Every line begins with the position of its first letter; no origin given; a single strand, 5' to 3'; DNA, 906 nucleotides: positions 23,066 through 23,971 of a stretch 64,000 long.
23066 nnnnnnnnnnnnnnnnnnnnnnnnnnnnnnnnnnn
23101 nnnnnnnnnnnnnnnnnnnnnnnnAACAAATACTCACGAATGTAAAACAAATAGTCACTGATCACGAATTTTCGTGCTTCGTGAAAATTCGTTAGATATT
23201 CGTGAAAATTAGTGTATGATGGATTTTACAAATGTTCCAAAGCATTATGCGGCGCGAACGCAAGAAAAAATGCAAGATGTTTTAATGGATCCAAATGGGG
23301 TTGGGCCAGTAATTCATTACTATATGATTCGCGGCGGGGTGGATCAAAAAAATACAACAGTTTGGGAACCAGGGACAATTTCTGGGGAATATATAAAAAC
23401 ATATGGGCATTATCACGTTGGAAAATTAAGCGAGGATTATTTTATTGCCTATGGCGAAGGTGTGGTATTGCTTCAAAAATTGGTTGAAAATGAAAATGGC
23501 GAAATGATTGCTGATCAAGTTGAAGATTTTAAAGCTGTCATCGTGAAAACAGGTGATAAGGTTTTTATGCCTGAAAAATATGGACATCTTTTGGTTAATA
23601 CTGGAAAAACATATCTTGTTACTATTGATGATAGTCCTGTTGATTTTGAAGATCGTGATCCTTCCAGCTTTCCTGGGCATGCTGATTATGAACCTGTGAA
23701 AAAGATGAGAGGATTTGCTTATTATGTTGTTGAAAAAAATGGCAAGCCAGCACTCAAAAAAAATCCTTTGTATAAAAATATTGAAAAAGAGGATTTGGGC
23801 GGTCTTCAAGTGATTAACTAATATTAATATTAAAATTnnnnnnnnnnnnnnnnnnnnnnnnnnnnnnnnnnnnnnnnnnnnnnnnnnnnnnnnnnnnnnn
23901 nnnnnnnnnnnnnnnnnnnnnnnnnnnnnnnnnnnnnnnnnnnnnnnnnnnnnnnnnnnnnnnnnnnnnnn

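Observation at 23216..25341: Archaeal-type sugar-phosphate isomerase cluster: cupin PGI + cytidylyltransferase + SIS PGI/PMI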

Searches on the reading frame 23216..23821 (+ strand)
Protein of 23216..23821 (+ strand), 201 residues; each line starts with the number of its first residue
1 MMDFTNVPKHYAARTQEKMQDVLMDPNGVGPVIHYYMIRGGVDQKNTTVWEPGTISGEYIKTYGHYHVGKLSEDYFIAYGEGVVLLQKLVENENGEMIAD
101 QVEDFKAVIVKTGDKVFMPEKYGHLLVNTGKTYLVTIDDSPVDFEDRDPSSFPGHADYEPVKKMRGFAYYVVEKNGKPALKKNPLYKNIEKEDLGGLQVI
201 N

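Call 3: search_protein_families(library=pfam, proteins=[window:23216-23821:+], max_evalue=0.01)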
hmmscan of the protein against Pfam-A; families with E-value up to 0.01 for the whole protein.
window:23216-23821:+ (201 aa): 2 families
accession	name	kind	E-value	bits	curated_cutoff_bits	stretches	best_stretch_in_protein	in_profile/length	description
PF06560.17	GPI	-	2.9e-19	69.5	20.7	1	46-181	53-175/182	Glucose-6-phosphate isomerase (GPI)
PF14667.12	Polysacc_synt_C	-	0.00079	20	28.7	1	63-137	32-96/111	Polysaccharide biosynthesis C-terminal domain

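Call 4: search_protein_families(library=ncbifam, proteins=[window:23216-23821:+], max_evalue=0.01)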
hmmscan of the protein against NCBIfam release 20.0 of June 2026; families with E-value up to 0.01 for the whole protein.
window:23216-23821:+ (201 aa): 0 families

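Call 5: search_solved_structures(query=window:23216-23821:+, max_evalue=1, show_alignments=3)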
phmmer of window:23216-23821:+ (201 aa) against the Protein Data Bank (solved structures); distinct sequences matched with E-value up to 1: 8.
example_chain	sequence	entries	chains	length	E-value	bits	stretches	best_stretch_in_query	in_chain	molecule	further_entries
1j3p_A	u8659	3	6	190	3.4e-08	36.6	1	46-186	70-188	Phosphoglucose Isomerase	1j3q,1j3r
4lta_A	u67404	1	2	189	2.5e-05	27.2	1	46-187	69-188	Glucose-6-phosphate isomerase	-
4lul_A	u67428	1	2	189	2.6e-05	27.2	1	46-187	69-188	Glucose-6-phosphate isomerase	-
4luk_A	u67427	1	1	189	3.4e-05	26.8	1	46-187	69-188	Glucose-6-phosphate isomerase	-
1qxj_A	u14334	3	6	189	4.1e-05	26.5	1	46-187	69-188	Glucose-6-phosphate isomerase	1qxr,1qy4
1x7n_A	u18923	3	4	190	4.1e-05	26.5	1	46-187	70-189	Glucose-6-phosphate isomerase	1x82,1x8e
4lum_A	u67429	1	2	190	5.5e-05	26.1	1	46-187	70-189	Glucose-6-phosphate isomerase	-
2gc0_A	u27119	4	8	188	0.00016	24.6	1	46-184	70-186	Glucose-6-phosphate isomerase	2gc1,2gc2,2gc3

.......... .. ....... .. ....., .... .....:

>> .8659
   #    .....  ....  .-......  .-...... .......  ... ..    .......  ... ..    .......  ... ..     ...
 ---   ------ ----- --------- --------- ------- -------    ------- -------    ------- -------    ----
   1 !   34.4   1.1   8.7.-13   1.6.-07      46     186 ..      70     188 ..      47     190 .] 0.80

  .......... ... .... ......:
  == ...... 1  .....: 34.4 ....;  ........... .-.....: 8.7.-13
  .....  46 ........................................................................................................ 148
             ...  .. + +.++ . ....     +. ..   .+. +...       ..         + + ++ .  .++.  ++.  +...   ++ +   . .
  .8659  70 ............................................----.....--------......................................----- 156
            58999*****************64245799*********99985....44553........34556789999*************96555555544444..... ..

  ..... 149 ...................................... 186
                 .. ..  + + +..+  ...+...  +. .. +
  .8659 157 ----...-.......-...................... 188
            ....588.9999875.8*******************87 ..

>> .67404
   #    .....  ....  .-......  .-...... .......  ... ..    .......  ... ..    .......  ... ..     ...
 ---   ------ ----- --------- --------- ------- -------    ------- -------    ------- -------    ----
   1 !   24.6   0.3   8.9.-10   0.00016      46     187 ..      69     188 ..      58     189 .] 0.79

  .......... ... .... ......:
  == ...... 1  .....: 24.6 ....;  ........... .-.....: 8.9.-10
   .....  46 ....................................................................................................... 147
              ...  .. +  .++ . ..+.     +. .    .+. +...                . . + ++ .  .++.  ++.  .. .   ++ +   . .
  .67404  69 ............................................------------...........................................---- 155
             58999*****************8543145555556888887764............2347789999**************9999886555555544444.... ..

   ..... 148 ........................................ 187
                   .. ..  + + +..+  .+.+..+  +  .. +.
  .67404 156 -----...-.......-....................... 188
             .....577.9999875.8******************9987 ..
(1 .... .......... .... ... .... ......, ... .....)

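Call 11: find_homologous_proteins(query=window:23216-23821:+, max_evalue=0.001)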
Query window:23216-23821:+ (201 aa): 2835 proteins with E <= 0.001 among 2873 candidates; the best 120 are listed.
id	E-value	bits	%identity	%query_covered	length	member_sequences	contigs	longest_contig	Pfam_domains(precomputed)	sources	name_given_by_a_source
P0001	2.6e-132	457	100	100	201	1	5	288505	PF06560.17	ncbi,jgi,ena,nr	ncbi:MAG TPA: hypothetical protein DEA43_04430 [Candidatus Moranbacteria bacterium]|nr:hypothetical 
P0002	1.4e-131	454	100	100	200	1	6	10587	PF06560.17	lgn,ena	-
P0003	1.4e-120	418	91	99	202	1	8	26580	PF06560.17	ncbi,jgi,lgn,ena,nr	ncbi:MAG: hypothetical protein US70_C0016G0010 [Parcubacteria group bacterium GW2011_GWD2_38_11]|nr:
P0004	8.4e-120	416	91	99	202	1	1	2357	PF06560.17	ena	-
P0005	8.1e-119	413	90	99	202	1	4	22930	PF06560.17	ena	-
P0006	3.7e-118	410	89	100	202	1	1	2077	PF06560.17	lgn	-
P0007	2.2e-116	405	87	100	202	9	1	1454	PF06560.17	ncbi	-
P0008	7.7e-116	403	88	100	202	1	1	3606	PF06560.17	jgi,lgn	jgi:glucose-6-phosphate isomerase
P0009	5.1e-113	394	84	99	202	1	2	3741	PF06560.17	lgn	-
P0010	6.3e-113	393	87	100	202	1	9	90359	PF06560.17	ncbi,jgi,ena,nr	ncbi:MAG: hypothetical protein US63_C0027G0003 [Candidatus Moranbacteria bacterium GW2011_GWC2_37_8]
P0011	6.6e-113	393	83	100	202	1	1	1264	PF06560.17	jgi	jgi:glucose-6-phosphate isomerase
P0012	7.6e-113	393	85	100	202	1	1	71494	PF06560.17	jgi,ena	-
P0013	1.1e-112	393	84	100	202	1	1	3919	PF06560.17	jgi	jgi:glucose-6-phosphate isomerase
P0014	1.2e-112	392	87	100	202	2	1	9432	PF06560.17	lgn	-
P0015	1.6e-112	392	83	100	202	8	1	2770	PF06560.17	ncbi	-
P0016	4.8e-112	390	84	99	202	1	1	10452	PF06560.17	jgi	jgi:glucose-6-phosphate isomerase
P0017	1.4e-111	389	84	100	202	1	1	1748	PF06560.17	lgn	-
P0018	9.1e-111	386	83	100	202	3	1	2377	PF06560.17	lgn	-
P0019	3.7e-110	384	82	100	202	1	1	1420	PF06560.17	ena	-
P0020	5.0e-110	384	83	99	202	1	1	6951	PF06560.17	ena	-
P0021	6.6e-110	383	83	100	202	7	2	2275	PF06560.17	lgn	-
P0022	6.3e-109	380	83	100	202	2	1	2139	PF06560.17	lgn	-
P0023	8.4e-109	380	82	99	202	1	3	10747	PF06560.17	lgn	-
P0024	1.1e-108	379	82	100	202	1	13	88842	PF06560.17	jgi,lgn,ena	jgi:glucose-6-phosphate isomerase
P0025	1.3e-108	379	82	100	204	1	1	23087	PF06560.17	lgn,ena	-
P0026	2.6e-108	378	82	100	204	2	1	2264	PF06560.17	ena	-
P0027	4.0e-108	378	82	99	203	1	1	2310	PF06560.17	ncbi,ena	-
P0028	4.4e-108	378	82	99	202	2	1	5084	PF06560.17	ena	-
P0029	4.5e-108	378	82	99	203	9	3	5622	PF06560.17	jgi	jgi:glucose-6-phosphate isomerase, archaeal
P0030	4.5e-108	377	82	99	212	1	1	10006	PF06560.17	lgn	-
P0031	4.6e-108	377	82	99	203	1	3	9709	PF06560.17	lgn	-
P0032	4.7e-108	377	81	99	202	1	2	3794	PF06560.17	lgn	-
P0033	5.4e-108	377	81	100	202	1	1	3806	PF06560.17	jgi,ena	-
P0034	5.7e-108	377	82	99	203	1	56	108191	PF06560.17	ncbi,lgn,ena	-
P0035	5.9e-108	377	81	100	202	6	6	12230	PF06560.17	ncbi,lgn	-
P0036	7.0e-108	377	80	99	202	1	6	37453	PF06560.17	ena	-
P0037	7.3e-108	377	82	100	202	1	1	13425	PF06560.17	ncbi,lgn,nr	ncbi:MAG: glucose-6-phosphate isomerase family protein [Candidatus Moranbacteria bacterium]|nr:gluco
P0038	7.7e-108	377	80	99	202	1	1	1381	PF06560.17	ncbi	-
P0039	1.2e-107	376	80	99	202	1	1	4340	PF06560.17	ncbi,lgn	-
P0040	1.4e-107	376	82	100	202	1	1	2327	PF06560.17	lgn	-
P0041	1.5e-107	376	81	100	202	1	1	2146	PF06560.17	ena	-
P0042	1.9e-107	375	83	100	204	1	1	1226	PF06560.17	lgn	-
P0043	2.2e-107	375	80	99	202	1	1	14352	PF06560.17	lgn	-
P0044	2.8e-107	375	82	99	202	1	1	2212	PF06560.17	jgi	jgi:glucose-6-phosphate isomerase, archaeal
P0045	2.8e-107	375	81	100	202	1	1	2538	PF06560.17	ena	-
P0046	2.9e-107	375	80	99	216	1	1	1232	PF06560.17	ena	-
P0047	3.4e-107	375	82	99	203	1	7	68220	PF06560.17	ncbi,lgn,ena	-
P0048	3.6e-107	375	81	100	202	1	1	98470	PF06560.17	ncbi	-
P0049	3.9e-107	374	81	100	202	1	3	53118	PF06560.17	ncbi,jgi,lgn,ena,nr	ncbi:MAG: hypothetical protein UT50_C0002G0024 [Candidatus Moranbacteria bacterium GW2011_GWA2_39_41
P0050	4.3e-107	374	81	99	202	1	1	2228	PF06560.17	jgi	-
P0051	4.6e-107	374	79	99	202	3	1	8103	PF06560.17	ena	-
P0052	5.0e-107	374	81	100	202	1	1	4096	PF06560.17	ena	-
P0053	5.6e-107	374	81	100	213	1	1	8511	PF06560.17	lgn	-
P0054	5.9e-107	374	80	100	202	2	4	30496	PF06560.17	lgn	-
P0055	6.3e-107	374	81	100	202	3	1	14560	PF06560.17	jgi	jgi:glucose-6-phosphate isomerase, archaeal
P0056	1.1e-106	373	81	99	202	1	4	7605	PF06560.17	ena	-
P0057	1.1e-106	373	81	99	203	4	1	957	PF06560.17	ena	-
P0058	1.2e-106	373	79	100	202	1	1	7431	PF06560.17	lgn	-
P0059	1.3e-106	373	80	100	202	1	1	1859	PF06560.17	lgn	-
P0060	1.5e-106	372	78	100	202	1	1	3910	PF06560.17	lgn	-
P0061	1.6e-106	372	80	99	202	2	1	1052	PF06560.17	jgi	-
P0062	1.7e-106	372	82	100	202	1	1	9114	PF06560.17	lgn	-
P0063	2.0e-106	372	90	91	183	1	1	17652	PF06560.17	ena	-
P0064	2.1e-106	372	80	100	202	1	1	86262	PF06560.17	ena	-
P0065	2.3e-106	372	80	100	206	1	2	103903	PF06560.17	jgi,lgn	jgi:glucose-6-phosphate isomerase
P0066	2.3e-106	372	78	99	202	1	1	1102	PF06560.17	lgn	-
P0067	2.6e-106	372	77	100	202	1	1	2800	PF06560.17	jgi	jgi:oxalate decarboxylase/phosphoglucose isomerase-like protein (cupin superfamily)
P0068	3.0e-106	372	79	99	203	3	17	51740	PF06560.17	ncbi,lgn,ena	-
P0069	3.4e-106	371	80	99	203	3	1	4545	PF06560.17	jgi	-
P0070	3.5e-106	371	81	100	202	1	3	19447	PF06560.17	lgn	-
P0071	3.8e-106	371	79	99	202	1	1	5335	PF06560.17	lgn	-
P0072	4.3e-106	371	82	99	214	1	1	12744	PF06560.17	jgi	jgi:glucose-6-phosphate isomerase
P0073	5.2e-106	371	80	100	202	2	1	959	PF06560.17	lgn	-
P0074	5.4e-106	371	81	99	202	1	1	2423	PF06560.17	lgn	-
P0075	6.4e-106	370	81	100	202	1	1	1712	PF06560.17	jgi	jgi:glucose-6-phosphate isomerase, archaeal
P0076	6.6e-106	370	82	98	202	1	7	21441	PF06560.17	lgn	-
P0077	7.9e-106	370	79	100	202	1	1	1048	PF06560.17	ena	-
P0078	9.2e-106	370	80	100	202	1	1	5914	PF06560.17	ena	-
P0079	1.0e-105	370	80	100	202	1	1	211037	PF06560.17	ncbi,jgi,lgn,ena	ncbi:MAG: glucose-6-phosphate isomerase family protein [bacterium]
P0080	1.2e-105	370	81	100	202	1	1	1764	PF06560.17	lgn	-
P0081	1.4e-105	369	79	100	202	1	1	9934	PF06560.17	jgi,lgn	jgi:glucose-6-phosphate isomerase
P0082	1.6e-105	369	80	100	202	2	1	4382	PF06560.17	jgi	-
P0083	1.8e-105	369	79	99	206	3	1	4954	PF06560.17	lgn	-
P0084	1.9e-105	369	81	100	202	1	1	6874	PF06560.17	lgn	-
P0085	2.1e-105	369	78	99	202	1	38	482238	PF06560.17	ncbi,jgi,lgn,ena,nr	ncbi:MAG: hypothetical protein UX02_C0001G0088 [Candidatus Moranbacteria bacterium GW2011_GWC1_45_18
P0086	2.1e-105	369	79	99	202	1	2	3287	PF06560.17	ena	-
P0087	2.2e-105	369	80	99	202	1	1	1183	PF06560.17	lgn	-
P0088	2.4e-105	369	78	99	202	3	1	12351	PF06560.17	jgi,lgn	-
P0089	2.6e-105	368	80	99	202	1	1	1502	PF06560.17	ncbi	-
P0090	2.7e-105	368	80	99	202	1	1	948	PF06560.17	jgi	jgi:glucose-6-phosphate isomerase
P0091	3.5e-105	368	80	100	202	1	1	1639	PF06560.17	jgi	jgi:glucose-6-phosphate isomerase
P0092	4.0e-105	368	81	99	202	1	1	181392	PF06560.17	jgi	jgi:glucose-6-phosphate isomerase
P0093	4.1e-105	368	79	99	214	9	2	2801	PF06560.17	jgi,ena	-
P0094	6.5e-105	367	79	99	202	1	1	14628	PF06560.17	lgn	-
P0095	6.9e-105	367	81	99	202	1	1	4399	PF06560.17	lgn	-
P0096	7.2e-105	367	79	99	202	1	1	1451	PF06560.17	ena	-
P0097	7.4e-105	367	79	99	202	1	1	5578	PF06560.17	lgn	-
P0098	7.9e-105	367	81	100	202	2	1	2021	PF06560.17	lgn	-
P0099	1.0e-104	367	80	99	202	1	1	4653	PF06560.17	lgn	-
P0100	1.0e-104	366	80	100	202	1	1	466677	PF06560.17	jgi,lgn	jgi:glucose-6-phosphate isomerase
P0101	1.1e-104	366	79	100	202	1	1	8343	PF06560.17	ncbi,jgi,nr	ncbi:MAG: Glucose-6-phosphate isomerase [uncultured bacterium]|nr:MAG: Glucose-6-phosphate isomerase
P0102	1.1e-104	366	78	99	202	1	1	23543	PF06560.17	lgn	-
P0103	1.1e-104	366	80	100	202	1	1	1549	PF06560.17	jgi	jgi:glucose-6-phosphate isomerase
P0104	1.2e-104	366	80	99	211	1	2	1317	PF06560.17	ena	-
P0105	1.2e-104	366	78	99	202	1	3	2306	PF06560.17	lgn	-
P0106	1.3e-104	366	79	99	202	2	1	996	PF06560.17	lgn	-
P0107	1.4e-104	366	81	99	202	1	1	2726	PF06560.17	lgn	-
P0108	1.5e-104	366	78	99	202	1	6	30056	PF06560.17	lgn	-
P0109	1.8e-104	366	79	99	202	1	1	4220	PF06560.17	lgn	-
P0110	2.3e-104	365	81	99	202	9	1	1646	PF06560.17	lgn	-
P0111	2.5e-104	365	79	100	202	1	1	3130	PF06560.17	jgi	jgi:glucose-6-phosphate isomerase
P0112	2.7e-104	365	80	100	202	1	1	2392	PF06560.17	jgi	jgi:glucose-6-phosphate isomerase, archaeal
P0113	3.6e-104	365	80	100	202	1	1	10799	PF06560.17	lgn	-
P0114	3.9e-104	365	78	100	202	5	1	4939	PF06560.17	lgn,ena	-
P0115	3.9e-104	365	78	100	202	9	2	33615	PF06560.17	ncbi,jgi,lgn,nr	ncbi:MAG: hypothetical protein ACD_56C00148G0007 [uncultured bacterium]|nr:MAG: hypothetical protein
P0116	5.1e-104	364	78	99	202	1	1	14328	PF06560.17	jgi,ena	-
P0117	5.5e-104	364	78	99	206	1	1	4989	PF06560.17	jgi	-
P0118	5.6e-104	364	78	99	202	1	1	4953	PF06560.17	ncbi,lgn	-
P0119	5.7e-104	364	79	100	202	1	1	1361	PF06560.17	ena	-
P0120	5.7e-104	364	79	100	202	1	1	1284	PF06560.17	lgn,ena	-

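Call 16: search_protein_representatives(protein=window:23216-23821:+)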
Query: 201 residues. Proteins with E-value up to 0.001 (for the whole library): 447; up to 1e-10: 111; up to 1e-30: 12. The best 150 are listed.
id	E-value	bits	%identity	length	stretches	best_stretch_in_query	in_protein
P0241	1.0e-103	361.6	78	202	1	2-200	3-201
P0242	2.3e-65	236.3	58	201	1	10-190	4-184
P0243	4.2e-50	186.5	70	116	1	2-115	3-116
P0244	8.0e-44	166.0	60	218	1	8-137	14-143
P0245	9.0e-44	165.9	71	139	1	2-101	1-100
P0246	5.3e-41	156.8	73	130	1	82-180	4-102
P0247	2.1e-40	154.8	76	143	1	14-101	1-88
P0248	1.1e-38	149.2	60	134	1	10-158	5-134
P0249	3.8e-35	137.7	58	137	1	56-194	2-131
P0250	3.9e-33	131.1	54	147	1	78-198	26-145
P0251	1.4e-32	129.3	53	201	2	11-73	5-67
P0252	2.9e-32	128.3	58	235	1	24-145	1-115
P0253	2.4e-30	122.0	57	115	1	94-191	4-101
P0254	4.0e-29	118.0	41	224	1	12-177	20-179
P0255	5.2e-29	117.7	78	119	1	10-77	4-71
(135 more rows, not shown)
